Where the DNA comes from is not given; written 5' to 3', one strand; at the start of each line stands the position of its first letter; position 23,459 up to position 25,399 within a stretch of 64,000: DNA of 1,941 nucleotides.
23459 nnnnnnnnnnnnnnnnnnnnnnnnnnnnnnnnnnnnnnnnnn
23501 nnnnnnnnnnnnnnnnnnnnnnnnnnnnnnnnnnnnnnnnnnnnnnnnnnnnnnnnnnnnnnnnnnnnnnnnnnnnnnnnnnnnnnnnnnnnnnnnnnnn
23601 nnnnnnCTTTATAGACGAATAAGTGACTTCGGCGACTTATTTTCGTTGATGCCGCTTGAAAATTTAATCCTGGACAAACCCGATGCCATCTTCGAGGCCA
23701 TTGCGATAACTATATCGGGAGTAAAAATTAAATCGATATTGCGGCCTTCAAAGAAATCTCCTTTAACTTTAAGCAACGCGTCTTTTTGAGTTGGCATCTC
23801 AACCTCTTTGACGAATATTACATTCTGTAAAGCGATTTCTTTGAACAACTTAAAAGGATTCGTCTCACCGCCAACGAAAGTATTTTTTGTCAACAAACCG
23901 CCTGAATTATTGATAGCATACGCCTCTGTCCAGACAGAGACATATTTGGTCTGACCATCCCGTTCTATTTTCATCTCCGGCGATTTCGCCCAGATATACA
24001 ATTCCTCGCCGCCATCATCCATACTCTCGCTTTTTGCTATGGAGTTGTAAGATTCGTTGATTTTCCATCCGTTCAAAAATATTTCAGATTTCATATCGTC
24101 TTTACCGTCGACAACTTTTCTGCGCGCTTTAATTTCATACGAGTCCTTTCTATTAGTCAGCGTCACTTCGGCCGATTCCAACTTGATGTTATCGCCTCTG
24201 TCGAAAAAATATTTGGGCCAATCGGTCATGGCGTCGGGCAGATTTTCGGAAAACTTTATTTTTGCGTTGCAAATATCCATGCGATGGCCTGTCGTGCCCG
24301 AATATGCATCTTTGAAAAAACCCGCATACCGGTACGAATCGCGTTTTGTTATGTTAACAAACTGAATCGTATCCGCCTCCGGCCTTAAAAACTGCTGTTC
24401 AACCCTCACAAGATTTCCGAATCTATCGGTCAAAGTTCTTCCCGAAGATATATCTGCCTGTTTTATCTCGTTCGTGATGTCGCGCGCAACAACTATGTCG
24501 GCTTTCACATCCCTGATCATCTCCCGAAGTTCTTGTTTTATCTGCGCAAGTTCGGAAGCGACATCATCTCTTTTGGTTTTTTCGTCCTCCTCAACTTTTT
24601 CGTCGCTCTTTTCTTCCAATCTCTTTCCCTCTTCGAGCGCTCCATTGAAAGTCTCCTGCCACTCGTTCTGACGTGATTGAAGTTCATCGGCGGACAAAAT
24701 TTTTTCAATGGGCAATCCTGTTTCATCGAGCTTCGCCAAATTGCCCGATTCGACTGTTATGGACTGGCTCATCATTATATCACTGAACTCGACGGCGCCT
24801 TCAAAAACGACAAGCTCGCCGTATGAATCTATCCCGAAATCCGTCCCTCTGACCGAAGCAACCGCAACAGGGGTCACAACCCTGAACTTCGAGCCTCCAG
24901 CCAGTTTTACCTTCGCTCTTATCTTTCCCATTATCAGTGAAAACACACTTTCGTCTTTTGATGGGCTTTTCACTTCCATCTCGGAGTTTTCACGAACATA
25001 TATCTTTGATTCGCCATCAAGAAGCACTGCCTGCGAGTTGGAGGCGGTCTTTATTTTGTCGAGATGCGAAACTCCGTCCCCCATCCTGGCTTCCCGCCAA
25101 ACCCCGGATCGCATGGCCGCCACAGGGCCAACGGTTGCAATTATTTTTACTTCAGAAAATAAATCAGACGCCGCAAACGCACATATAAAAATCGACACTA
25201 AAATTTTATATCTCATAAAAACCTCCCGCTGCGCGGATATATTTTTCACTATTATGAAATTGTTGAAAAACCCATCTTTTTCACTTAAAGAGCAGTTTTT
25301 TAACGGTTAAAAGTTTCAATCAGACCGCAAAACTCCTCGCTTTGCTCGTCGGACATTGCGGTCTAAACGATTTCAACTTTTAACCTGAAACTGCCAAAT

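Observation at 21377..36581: Uncharacterised cell-envelope gene cluster: giant tail-anchored coiled-coil protein, FecR-domain protein, three predicted outer-membrane beta-barrels and a T9SS type-B FG-GAP adhesin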

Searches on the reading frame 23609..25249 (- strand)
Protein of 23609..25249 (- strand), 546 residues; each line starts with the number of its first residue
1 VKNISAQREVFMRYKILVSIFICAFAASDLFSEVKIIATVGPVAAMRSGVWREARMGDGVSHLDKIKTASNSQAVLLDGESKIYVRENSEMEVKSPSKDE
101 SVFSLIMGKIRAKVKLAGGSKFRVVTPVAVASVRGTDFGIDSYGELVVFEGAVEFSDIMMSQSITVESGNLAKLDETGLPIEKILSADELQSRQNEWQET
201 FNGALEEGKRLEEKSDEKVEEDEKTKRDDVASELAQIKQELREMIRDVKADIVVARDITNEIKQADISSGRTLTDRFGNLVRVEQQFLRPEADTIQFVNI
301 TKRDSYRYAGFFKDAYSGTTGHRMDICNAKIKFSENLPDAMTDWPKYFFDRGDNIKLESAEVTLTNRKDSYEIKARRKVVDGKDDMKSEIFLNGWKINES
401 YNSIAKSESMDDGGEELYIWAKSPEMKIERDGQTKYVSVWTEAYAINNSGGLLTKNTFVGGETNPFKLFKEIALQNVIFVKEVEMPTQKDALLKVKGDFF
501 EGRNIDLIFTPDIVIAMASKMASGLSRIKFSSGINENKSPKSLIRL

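Call 4: search_protein_families(library=pfam, proteins=[window:23609-25249:-], max_evalue=0.1)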
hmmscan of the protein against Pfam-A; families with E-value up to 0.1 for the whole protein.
window:23609-25249:- (546 aa): 2 families
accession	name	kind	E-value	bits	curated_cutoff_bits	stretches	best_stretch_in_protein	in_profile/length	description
PF04773.18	FecR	-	3.1e-12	47.2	24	1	64-154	1-97/97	FecR protein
PF18532.6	DUF5621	-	0.063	13.4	25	0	214-256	80-122/139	Domain of unknown function (DUF5621)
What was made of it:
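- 23609..25216 (-): g4: a secreted FecR-domain protein. It has a signal peptide, the FecR domain at 64-154, a charged helical linker and a conserved ~270-aa C-terminal domain with no family match. Pfam FecR 47.2 bits (call 4).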

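Call 5: search_protein_families(library=ncbifam, proteins=[window:23609-25249:-], max_evalue=0.1)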
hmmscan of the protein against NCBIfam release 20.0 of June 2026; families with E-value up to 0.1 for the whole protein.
window:23609-25249:- (546 aa): 3 families
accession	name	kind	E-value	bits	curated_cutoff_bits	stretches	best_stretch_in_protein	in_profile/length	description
NF047849.1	Lsa33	exception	7.9e-13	48.3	420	1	64-250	61-254/310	surface adhesin Lsa33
NF047876.1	Lsa19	exception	6.4e-08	32.6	250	1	52-175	27-156/182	adhesin Lsa19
NF033165.1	lipo_LipL45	exception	1.6e-05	24.1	350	1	54-159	61-177/391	lipoprotein LipL45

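Call 15: find_homologous_proteins(query=window:23609-25216:-)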
Query window:23609-25216:- (535 aa): 23 proteins with E <= 0.001 among 8000 candidates.
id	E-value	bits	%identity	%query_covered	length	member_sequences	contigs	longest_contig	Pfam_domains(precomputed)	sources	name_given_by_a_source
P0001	0.0e+0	1168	100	100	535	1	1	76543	PF04773.19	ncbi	-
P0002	6.6e-147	508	45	97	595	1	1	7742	PF04773.19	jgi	-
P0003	6.5e-146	505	47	99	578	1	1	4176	PF04773.19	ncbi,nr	ncbi:MAG: FecR domain-containing protein [Endomicrobiia bacterium]|nr:FecR domain-containing protein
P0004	1.8e-145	504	45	94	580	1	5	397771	PF04773.19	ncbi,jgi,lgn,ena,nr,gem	ncbi:MAG: hypothetical protein CVU77_08200 [Elusimicrobia bacterium HGW-Elusimicrobia-1]|jgi:hypothe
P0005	1.2e-144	501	44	98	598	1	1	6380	PF04773.19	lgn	-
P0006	2.7e-141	490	45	96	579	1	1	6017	PF04773.19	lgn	-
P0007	8.2e-140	485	45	96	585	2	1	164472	PF04773.19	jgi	-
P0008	9.7e-106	373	38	96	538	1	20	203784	PF04773.19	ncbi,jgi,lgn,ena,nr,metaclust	ncbi:MAG TPA: hypothetical protein DEE98_03900 [Elusimicrobia bacterium]|nr:MAG: hypothetical protei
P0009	1.3e-103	366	40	96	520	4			PF04773.19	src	-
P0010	6.5e-100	353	40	95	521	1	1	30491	PF04773.19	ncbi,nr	ncbi:MAG: FecR domain-containing protein [Elusimicrobia bacterium]|nr:FecR domain-containing protein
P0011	1.6e-99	352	37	96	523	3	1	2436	PF04773.19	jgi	jgi:hypothetical protein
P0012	2.6e-98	348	38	95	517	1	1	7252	PF04773.19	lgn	-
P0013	1.2e-95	339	36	97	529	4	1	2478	PF04773.19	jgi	-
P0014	4.2e-95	337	35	93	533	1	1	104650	PF04773.19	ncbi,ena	-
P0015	1.2e-91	326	37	97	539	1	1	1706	PF04773.19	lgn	-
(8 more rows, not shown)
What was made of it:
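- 23609..25216 (-): About 20 full-length homologues, and all the named ones are Elusimicrobia or Endomicrobiia (call 15).
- Checked: The GTG at 25249 lies inside a repeat element, and the database copy of this protein is 535 aa (call 15).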

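Call 16: find_encoding_contigs(protein=P0004, flank=10000, max_places=2)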
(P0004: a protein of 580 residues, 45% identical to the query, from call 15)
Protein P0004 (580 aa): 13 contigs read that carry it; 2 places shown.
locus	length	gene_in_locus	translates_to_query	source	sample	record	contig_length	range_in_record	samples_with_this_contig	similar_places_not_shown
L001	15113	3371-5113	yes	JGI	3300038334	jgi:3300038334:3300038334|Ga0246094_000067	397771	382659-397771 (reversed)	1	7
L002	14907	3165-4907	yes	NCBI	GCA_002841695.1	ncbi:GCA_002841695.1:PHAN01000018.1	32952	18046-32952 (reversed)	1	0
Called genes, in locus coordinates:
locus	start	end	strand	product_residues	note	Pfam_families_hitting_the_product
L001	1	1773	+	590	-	?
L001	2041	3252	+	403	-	-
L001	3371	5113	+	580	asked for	PF04773:FecR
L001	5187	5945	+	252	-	-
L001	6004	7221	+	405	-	-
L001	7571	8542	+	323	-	PF01171:ATP_bind_3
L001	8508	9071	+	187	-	PF00156:Pribosyltran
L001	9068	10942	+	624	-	PF06480:FtsH_ext, PF00004:AAA, PF17862:AAA_lid_3, PF01434:Peptidase_M41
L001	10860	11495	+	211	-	PF01227:GTP_cyclohydroI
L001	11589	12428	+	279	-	PF00809:Pterin_bind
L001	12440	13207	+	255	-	PF19293:CdaA_N, PF02457:DAC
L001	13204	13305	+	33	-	-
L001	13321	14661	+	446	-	PF02878:PGM_PMM_I, PF02879:PGM_PMM_II, PF02880:PGM_PMM_III, PF00408:PGM_PMM_IV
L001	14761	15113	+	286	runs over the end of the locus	PF03740:PdxJ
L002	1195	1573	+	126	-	-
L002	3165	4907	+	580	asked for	PF04773:FecR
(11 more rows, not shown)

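Call 17: find_encoding_contigs(protein=P0008, flank=10000, max_places=2)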
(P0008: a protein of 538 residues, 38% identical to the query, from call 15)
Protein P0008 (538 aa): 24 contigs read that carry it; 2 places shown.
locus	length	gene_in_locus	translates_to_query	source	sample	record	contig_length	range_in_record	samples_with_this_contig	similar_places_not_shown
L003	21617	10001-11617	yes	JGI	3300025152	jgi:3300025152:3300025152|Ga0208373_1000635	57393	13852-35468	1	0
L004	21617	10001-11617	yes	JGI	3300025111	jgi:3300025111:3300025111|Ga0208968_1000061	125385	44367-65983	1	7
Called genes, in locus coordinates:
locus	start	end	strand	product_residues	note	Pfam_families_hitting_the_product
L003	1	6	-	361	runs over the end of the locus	PF00180:Iso_dh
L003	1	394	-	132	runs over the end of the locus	PF07238:PilZ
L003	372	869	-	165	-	PF00694:Aconitase_C, PF06434:Aconitase_2_N (faint)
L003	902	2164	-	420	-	PF00330:Aconitase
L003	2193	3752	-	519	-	PF00682:HMGL-like, PF22617:HCS_D2, PF08502:LeuA_dimer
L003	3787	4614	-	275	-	PF01066:CDP-OH_P_transf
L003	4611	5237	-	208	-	PF02666:PS_Dcarbxylase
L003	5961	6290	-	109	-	-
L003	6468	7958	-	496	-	PF00515:TPR_1 (faint), PF13181:TPR_8 (faint), PF13428:TPR_14 (faint), PF13414:TPR_11 (faint), PF13431:TPR_17 (weak), PF07719:TPR_2 (weak)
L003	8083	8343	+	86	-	-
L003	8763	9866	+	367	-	PF02463:SMC_N (faint), PF00005:ABC_tran, PF17912:OB_MalK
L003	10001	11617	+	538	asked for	PF04773:FecR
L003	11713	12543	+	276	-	-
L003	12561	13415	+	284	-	-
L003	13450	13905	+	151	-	-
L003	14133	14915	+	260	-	-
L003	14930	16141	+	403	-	-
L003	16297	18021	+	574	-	PF05157:MshEN, PF00437:T2SSE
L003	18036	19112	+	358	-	PF01590:GAF, PF13185:GAF_2, PF13492:GAF_3, PF08668:HDOD (faint), PF13487:HD_5, PF01966:HD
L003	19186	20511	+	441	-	PF00390:malic, PF03949:Malic_M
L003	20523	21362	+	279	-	PF05681:Fumerase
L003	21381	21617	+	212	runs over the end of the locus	PF12686:DUF3800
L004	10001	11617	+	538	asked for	PF04773:FecR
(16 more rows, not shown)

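Call 18: find_encoding_contigs(protein=P0014, flank=10000, max_places=2)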
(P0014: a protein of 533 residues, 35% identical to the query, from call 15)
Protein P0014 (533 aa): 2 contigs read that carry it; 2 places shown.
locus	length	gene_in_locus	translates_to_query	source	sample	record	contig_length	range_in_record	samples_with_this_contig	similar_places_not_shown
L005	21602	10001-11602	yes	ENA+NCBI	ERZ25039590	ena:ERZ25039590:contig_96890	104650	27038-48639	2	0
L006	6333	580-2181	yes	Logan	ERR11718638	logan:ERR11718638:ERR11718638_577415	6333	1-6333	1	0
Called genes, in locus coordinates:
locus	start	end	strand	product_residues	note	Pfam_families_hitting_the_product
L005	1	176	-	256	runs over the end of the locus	PF01522:Polysacc_deac_1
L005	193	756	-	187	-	PF02525:Flavodoxin_2, PF03358:FMN_red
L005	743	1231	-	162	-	PF05168:HEPN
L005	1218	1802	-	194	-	PF01909:NTP_transf_2 (weak), PF18765:Polbeta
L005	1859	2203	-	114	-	PF01155:HypA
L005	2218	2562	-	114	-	PF00037:Fer4, PF12797:Fer4_2 (faint), PF12837:Fer4_6 (faint), PF13237:Fer4_10, PF14697:Fer4_21, PF12838:Fer4_7, PF13187:Fer4_9, PF00037:Fer4 (weak), +2 more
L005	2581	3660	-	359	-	PF00374:NiFeSe_Hases, PF00346:Complex1_49kDa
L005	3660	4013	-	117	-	PF00329:Complex1_30kDa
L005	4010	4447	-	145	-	PF01058:Oxidored_q6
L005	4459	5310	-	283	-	PF00146:NADHdh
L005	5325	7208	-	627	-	PF00662:Proton_antipo_N, PF00361:Proton_antipo_M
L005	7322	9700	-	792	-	PF03030:H_PPase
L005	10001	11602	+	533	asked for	PF04773:FecR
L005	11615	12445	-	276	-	PF01135:PCMT (weak), PF01209:Ubie_methyltran, PF13847:Methyltransf_31, PF08241:Methyltransf_11, PF08242:Methyltransf_12, PF13649:Methyltransf_25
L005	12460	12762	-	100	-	PF12838:Fer4_7 (weak), PF14697:Fer4_21 (weak), PF00037:Fer4, PF12797:Fer4_2 (weak), PF12837:Fer4_6 (weak), PF13237:Fer4_10, PF12838:Fer4_7 (weak), PF13187:Fer4_9, +6 more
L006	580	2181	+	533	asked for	PF04773:FecR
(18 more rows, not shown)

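Call 20: find_encoding_contigs(protein=P0001, flank=1000, max_places=2)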
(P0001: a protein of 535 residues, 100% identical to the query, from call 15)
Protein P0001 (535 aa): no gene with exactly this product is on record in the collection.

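Call 21: find_encoding_contigs(protein=P0007, flank=10000, max_places=2)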
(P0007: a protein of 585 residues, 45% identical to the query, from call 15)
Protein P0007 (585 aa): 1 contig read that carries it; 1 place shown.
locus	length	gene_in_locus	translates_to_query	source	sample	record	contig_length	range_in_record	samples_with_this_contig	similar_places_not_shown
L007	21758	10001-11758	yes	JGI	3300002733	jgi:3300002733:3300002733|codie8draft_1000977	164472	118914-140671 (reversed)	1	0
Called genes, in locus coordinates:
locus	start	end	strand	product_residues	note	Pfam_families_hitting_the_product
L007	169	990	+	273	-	-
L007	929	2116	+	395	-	PF04575:SlipAM (faint)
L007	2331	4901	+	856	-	PF01564:Spermine_synth (weak)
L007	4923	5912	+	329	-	PF09924:LPG_synthase_C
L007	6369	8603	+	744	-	PF22019:GlgB_N, PF02922:CBM_48, PF00128:Alpha-amylase, PF02806:Alpha-amylase_C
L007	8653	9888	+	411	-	-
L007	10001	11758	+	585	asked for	PF04773:FecR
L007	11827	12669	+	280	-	-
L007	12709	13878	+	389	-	-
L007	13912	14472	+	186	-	PF13505:OMP_b-brl, PF02462:Opacity (weak)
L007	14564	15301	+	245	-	PF01487:DHquinase_I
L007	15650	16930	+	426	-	PF07498:Rho_N, PF07497:Rho_RNA_bind, PF00006:ATP-synt_ab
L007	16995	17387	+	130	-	PF01197:Ribosomal_L31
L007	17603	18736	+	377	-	PF03462:PCRF, PF00472:RF-1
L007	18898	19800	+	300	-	PF17827:PrmC_N, PF05175:MTS, PF06325:PrmA (weak), PF13649:Methyltransf_25 (weak), PF13847:Methyltransf_31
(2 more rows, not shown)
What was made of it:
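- g3's short relatives do sit next to the trio in two different contexts (calls 16, 21), so units B and C may be functionally linked in that subclade.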

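Call 22: find_encoding_contigs(protein=P0010, flank=10000, max_places=2)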
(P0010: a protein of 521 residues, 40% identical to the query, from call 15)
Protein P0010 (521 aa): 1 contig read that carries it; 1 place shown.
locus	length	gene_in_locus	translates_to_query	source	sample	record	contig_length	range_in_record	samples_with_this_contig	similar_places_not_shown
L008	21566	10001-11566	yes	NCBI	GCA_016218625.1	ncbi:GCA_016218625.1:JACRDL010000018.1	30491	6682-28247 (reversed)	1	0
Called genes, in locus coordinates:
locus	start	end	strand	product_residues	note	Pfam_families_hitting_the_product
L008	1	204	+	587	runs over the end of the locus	PF01336:tRNA_anti-codon, PF00152:tRNA-synt_2, PF02938:GAD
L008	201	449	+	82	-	PF01476:LysM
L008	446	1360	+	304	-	PF02562:PhoH, PF13245:AAA_19 (weak), PF13604:AAA_30 (weak)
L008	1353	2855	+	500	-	PF07698:7TM-7TMR_HD, PF01966:HD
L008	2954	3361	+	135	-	PF02130:YbeY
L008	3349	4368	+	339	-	PF01595:CNNM, PF00571:CBS (weak)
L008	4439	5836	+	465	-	PF03448:MgtE_N, PF00571:CBS, PF01769:MgtE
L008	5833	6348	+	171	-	PF11967:RecO_N, PF02565:RecO_C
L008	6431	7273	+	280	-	PF02091:tRNA-synt_2e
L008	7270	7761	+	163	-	PF01797:Y1_Tnp (weak)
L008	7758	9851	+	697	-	PF02092:tRNA_synt_2f, PF05746:DALR_1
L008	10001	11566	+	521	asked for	PF04773:FecR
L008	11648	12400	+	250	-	-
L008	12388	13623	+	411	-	-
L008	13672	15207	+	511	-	PF04773:FecR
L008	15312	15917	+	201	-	PF13801:Metal_resist, PF07813:LTXXQ (weak)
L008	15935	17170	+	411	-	-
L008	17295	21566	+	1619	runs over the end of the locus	PF17210:SdrD_B (faint), PF09430:EMC7_beta-sandw (faint), PF13620:CarboxypepD_reg (weak), PF14686:fn3_3 (faint), PF17802:SpaA (faint), PF22904:NOMO1-like_2nd (faint), PF13620:CarboxypepD_reg, PF13715:CarbopepD_reg_2, +1 more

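Call 75: search_solved_structures(query=A6, max_evalue=1)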
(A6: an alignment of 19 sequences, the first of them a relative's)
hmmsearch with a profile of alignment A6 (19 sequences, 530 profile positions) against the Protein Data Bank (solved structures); distinct sequences matched with E-value up to 1: 0.
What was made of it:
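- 23609..25216 (-): No solved-structure relative (call 75).
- Tried and rejected: The FecR-family profile found nothing in the PDB (call 75).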

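Call 88: search_protein_families(library=pfam, proteins=[L003:11671-12543:+, L003:12561-13415:+, L003:13450-13905:+], max_evalue=0.01)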
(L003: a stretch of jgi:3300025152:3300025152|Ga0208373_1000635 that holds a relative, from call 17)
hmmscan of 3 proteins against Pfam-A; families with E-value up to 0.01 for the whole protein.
L003:11671-12543:+ (290 aa): 0 families

L003:12561-13415:+ (284 aa): 0 families

L003:13450-13905:+ (151 aa): 0 families

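Call 90: search_protein_families(library=ncbifam, proteins=[L003:11671-12543:+, L003:12561-13415:+, L003:13450-13905:+], max_evalue=0.001)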
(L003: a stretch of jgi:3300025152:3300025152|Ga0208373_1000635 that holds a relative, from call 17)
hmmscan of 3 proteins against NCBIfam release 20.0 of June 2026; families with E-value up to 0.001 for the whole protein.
L003:11671-12543:+ (290 aa): 0 families

L003:12561-13415:+ (284 aa): 0 families

L003:13450-13905:+ (151 aa): 0 families
